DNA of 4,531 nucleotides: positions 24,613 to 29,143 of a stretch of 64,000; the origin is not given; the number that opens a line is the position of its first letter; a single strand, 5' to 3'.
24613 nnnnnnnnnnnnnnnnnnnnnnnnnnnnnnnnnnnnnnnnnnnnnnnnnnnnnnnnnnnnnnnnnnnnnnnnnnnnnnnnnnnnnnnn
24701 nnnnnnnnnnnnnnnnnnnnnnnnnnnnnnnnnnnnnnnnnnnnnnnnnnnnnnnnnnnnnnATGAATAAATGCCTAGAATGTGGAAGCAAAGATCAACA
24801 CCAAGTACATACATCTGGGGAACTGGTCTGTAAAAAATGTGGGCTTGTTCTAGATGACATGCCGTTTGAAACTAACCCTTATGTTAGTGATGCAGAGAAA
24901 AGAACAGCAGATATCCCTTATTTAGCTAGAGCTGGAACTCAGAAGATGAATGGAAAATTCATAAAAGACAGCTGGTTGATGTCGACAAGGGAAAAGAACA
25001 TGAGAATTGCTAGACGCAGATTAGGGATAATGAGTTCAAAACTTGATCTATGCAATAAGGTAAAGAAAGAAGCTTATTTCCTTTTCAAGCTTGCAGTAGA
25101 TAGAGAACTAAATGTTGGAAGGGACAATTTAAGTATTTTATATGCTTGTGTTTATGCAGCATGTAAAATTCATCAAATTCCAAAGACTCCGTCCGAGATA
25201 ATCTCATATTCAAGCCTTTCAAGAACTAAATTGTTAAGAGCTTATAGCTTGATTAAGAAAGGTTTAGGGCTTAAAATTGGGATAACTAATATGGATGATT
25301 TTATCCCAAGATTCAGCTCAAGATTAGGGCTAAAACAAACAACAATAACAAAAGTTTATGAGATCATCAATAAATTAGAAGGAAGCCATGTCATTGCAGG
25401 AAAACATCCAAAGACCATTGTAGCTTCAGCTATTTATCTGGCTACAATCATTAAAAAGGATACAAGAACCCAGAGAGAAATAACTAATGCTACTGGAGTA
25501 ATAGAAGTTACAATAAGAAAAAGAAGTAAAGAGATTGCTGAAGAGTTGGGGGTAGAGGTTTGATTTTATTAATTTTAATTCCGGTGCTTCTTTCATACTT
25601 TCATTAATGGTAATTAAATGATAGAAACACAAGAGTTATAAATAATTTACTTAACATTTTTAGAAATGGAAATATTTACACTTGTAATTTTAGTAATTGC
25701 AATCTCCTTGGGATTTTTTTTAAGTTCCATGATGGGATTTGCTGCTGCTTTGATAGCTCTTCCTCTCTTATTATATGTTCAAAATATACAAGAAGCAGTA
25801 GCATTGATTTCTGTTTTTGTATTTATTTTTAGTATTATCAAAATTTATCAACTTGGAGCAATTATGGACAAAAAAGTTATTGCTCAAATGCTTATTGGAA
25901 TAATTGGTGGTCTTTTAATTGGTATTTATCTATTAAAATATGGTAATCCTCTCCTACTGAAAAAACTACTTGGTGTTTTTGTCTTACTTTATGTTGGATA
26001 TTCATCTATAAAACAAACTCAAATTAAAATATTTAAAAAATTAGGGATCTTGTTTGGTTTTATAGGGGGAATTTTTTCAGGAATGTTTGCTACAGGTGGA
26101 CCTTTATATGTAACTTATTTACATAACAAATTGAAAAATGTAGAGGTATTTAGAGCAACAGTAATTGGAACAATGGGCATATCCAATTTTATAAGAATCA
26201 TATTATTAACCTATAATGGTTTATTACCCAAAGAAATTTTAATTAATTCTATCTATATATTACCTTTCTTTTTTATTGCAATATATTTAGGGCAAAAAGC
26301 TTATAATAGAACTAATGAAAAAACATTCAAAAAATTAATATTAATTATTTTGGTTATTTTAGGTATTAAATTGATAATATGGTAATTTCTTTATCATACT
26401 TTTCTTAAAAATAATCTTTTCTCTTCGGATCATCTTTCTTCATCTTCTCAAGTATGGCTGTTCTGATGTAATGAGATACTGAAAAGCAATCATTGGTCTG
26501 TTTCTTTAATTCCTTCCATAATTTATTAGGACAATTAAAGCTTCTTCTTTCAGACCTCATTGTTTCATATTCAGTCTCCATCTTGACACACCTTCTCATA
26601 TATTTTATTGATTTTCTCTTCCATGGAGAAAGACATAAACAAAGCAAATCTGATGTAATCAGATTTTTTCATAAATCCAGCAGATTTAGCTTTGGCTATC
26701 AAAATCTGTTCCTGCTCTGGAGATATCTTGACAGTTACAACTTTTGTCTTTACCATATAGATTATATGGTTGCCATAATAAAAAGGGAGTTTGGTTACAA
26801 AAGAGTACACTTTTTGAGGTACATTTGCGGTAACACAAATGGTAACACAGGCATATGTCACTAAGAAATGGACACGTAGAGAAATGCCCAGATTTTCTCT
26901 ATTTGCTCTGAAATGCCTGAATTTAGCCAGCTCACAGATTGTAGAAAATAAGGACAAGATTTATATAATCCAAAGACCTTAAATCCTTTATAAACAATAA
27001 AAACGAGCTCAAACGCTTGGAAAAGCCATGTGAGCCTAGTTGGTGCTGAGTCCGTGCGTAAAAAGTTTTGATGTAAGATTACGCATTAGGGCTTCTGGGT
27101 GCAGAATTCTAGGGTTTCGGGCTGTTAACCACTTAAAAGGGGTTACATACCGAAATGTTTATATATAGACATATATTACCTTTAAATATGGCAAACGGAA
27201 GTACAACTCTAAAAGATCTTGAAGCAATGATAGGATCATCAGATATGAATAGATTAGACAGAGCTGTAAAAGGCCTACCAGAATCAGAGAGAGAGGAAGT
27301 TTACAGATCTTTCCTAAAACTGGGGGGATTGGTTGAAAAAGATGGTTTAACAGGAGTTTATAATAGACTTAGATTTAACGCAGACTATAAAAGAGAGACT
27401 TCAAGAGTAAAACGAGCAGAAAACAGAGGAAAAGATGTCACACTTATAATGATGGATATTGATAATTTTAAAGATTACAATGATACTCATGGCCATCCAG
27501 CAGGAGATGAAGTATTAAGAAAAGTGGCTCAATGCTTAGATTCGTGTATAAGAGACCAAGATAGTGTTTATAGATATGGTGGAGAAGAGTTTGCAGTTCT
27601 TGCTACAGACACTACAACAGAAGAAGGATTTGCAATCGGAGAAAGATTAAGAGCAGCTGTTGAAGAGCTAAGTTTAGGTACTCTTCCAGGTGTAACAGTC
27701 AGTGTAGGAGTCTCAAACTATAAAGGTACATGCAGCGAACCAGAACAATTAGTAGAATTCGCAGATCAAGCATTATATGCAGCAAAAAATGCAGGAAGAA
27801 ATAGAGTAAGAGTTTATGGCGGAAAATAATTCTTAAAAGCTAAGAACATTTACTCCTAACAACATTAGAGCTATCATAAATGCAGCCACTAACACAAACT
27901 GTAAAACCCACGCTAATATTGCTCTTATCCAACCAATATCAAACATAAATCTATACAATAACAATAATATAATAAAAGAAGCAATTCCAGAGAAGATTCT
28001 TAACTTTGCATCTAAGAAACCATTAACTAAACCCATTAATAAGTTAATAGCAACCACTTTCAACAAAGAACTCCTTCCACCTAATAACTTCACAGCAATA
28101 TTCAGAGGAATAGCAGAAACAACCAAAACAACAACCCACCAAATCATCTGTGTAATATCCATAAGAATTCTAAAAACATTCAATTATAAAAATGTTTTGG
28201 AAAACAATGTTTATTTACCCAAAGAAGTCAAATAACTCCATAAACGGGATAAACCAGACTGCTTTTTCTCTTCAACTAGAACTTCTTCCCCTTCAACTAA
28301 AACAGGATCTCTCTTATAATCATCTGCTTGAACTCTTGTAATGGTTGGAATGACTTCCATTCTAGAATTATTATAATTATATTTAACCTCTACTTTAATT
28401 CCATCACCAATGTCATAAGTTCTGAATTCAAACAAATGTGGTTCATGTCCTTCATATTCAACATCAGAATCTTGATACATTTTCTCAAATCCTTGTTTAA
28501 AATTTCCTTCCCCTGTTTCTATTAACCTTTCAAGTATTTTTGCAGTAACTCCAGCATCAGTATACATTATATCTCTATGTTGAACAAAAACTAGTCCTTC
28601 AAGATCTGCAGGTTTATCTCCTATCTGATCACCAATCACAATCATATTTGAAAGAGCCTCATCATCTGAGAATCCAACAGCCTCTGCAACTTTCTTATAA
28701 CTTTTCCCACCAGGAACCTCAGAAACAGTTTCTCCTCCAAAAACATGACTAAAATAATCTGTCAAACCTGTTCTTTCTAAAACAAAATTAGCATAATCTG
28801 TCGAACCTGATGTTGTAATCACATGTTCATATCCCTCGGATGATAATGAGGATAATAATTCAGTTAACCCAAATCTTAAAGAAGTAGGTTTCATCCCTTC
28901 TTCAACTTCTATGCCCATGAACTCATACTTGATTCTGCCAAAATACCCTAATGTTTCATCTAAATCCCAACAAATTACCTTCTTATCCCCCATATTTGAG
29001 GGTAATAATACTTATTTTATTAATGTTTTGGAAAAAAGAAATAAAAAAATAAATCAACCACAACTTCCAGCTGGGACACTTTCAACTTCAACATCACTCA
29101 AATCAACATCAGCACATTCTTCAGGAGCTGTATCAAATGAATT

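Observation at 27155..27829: Complete GGDEF diguanylate cyclase with I-site in an archaeal genome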

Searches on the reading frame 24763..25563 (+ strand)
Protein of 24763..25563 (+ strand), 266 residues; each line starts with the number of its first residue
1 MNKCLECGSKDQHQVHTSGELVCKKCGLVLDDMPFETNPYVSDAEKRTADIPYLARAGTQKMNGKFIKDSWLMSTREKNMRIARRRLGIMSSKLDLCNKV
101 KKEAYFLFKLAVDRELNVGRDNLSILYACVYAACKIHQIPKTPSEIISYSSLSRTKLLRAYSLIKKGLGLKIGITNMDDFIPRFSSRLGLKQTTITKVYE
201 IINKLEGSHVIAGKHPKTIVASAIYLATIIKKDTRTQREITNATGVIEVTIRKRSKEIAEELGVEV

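Call 3: search_protein_families(library=pfam, proteins=[window:24763-25563:+], max_evalue=0.01)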
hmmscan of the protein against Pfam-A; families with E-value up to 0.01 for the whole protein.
window:24763-25563:+ (266 aa): 6 families
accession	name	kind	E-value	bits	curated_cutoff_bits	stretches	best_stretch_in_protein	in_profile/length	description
PF00382.24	TFIIB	-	5.8e-31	106.8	23.6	2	175-260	6-91/92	Transcription factor TFIIB repeat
PF08271.17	Zn_Ribbon_TF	-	7.2e-09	35.5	29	1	3-39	2-38/43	TFIIB zinc-binding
PF01857.25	RB_B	-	3.3e-07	30.8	26.9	1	77-149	7-82/144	Retinoblastoma-associated protein B domain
PF21886.1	BRF2-like_C_cyclin_rpt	-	0.0034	17.9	27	0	191-229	30-68/138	BRF2-like, C-terminal cyclin repeat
PF00134.28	Cyclin_N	-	0.0082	16.3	23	0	179-233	36-90/127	Cyclin, N-terminal domain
PF25429.1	zf-POGZ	-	0.0084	17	27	0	2-26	3-28/43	POGZ-like double zinc finger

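Call 13: find_related_loci(query=window:24763-25563:+, collection=genome_contigs, flank=6000)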
Query window:24763-25563:+ (266 aa) in genome_contigs; peptide patterns used: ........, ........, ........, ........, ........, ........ (x = any residue, [..] = any of these).
87 stretches matched a pattern; 1 encode a relative of the query (tblastn E <= 1e-3); 1 distinct loci.
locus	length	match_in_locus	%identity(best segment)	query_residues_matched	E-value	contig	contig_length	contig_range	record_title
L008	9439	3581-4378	85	1-266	2e-157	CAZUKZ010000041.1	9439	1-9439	MAG TPA_asm: Candidatus Woesearchaeota archaeon isolate SRP077602_co2_412 genome assembly, contig: NODE_10936_length_943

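Call 36: search_protein_families(library=pfam, proteins=[L008:5836-6432:+, L008:4429-4998:+, L008:5201-5608:-, L008:5011-5250:-, L008:6469-6660:+, L008:7088-7411:+, L008:7798-8310:-, L008:8356-8679:+, L008:8716-9438:+], max_evalue=0.01)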
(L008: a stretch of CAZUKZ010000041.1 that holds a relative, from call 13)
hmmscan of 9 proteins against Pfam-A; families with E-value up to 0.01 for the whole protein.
L008:5836-6432:+ (198 aa): 2 families
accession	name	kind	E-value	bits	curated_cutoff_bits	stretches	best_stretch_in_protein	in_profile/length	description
PF11157.13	DUF2937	-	1.4e-32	113.2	25.3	1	14-189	3-161/162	Protein of unknown function (DUF2937)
PF03915.18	AIP3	-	0.0091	15.6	31.6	0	6-132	52-151/406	Actin interacting protein 3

L008:4429-4998:+ (189 aa): 0 families

L008:5201-5608:- (135 aa): 0 families

L008:5011-5250:- (79 aa): 0 families

L008:6469-6660:+ (63 aa): 0 families

L008:7088-7411:+ (107 aa): 4 families
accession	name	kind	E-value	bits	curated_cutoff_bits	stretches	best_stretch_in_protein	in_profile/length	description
PF01978.25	TrmB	-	5e-15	55.6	25.6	1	7-59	1-53/68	Sugar-specific transcriptional regulator TrmB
PF13730.12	HTH_36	-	0.00012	22.3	25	1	13-57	4-54/55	Helix-turn-helix domain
PF01022.26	HTH_5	-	0.0037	17.6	22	0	19-60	7-47/47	Bacterial regulatory protein, arsR family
PF13412.12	HTH_24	-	0.0043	17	21.9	1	14-57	3-46/48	Winged helix-turn-helix DNA-binding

L008:7798-8310:- (170 aa): 0 families

L008:8356-8679:+ (107 aa): 0 families

L008:8716-9438:+ (241 aa): 2 families
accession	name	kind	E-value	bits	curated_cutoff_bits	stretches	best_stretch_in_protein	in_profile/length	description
PF12146.15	Hydrolase_4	-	0.00036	20.3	27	1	98-153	65-115/239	Serine aminopeptidase, S33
PF07859.19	Abhydrolase_3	-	0.0022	18.2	25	1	95-153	52-114/210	alpha/beta hydrolase fold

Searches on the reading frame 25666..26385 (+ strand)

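Call 3: search_protein_families(library=pfam, proteins=[window:25666-26385:+], max_evalue=0.01)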
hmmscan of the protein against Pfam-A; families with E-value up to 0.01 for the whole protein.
window:25666-26385:+ (239 aa): 1 family
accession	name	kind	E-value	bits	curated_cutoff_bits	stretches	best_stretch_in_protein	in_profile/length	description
PF01925.25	TauE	-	3.9e-27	95.9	32.6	1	10-236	3-237/237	Sulfite exporter TauE/SafE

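Call 83: search_protein_families(library=padloc, proteins=[window:25666-26385:+], max_evalue=0.01)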
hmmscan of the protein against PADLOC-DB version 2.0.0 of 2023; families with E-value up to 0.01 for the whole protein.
window:25666-26385:+ (239 aa): 0 families

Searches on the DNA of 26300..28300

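Call 21: search_rna_families(source=window, start=26300, end=28300, threshold=evalue, max_evalue=1)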
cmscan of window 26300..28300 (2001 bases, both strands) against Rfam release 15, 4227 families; matches with E-value up to 1: 2.
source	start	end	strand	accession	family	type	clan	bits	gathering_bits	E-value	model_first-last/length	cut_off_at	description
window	26547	26656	+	RF00688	MIR394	Gene; miRNA;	-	25.4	60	0.029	1-109/109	no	MIR394 microRNA precursor family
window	26799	26876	-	RF02631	Hrs13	Gene; sRNA;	-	18.3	52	0.2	1-82/82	no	Hfq-regulated sRNA 13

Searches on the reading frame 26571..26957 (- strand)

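Call 3: search_protein_families(library=pfam, proteins=[window:26571-26957:-], max_evalue=0.01)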
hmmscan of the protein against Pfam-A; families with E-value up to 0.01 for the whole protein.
window:26571-26957:- (128 aa): 2 families
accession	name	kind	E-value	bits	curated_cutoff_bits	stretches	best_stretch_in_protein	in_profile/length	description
PF21983.2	NikA-like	-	4.1e-05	24.1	27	1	70-103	3-35/72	Mobilization protein NikA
PF21101.3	YqgU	-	0.0011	18.8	27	1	63-93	7-37/264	YqgU-like 6-bladed beta propeller domain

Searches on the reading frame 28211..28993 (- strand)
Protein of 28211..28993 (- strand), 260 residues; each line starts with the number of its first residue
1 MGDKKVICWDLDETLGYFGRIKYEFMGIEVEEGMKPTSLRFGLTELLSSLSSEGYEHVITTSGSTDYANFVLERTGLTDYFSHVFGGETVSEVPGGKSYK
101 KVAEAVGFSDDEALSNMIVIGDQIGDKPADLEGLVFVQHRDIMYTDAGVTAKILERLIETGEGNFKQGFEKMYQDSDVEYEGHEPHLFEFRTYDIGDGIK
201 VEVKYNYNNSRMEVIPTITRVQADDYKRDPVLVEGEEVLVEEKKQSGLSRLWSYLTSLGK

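Call 3: search_protein_families(library=pfam, proteins=[window:28211-28993:-], max_evalue=0.01)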
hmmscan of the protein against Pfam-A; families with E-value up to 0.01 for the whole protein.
window:28211-28993:- (260 aa): 4 families
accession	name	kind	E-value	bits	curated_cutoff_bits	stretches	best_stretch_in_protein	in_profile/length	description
PF00702.32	Hydrolase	-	1.2e-10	42.6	26.4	1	16-129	76-186/191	haloacid dehalogenase-like hydrolase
PF13419.12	HAD_2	-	1.5e-10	41.9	23.8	1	29-126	68-164/178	Haloacid dehalogenase-like hydrolase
PF03031.24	NIF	-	5.8e-06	26.5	21.8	1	5-121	1-115/160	NLI interacting factor-like phosphatase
PF12710.13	HAD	-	0.0016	19.3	27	1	42-129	89-187/189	haloacid dehalogenase-like hydrolase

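Call 83: search_protein_families(library=padloc, proteins=[window:28211-28993:-], max_evalue=0.01)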
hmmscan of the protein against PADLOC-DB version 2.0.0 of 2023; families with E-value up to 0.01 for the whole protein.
window:28211-28993:- (260 aa): 0 families
